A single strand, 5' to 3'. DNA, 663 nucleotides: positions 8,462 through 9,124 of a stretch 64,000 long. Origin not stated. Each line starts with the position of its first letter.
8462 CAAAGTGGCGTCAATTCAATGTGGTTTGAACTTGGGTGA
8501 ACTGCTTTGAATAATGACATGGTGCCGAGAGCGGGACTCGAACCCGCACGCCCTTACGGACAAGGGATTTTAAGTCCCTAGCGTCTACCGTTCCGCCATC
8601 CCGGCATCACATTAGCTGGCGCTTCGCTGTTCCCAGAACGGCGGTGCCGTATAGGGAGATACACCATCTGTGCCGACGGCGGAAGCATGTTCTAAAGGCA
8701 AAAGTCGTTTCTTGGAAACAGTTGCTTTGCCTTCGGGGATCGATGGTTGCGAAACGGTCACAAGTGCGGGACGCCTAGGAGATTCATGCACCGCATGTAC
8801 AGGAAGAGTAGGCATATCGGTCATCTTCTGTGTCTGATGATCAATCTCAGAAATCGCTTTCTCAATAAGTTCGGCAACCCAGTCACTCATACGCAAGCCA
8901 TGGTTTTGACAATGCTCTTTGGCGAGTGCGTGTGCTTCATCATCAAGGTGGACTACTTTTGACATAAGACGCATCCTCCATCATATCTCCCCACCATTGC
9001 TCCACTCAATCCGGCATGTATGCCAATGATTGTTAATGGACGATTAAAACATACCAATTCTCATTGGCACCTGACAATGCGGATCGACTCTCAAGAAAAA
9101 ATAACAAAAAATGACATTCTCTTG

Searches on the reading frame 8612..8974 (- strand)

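Call 4: search_protein_families(library=pfam, proteins=[window:8612-8974:-], max_evalue=1)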
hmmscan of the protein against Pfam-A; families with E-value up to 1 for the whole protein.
window:8612-8974:- (120 aa): 2 families
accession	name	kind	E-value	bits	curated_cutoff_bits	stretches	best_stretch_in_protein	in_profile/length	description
PF19807.5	DUF6290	-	0.035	14.7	27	1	7-42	5-40/72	Family of unknown function (DUF6290)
PF08946.15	Osmo_CC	-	0.092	13.5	24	1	37-72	17-39/46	Osmosensory transporter coiled coil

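Call 5: search_protein_families(library=ncbifam, proteins=[window:8612-8974:-], max_evalue=1)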
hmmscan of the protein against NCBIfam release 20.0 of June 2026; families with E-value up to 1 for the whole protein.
window:8612-8974:- (120 aa): 0 families
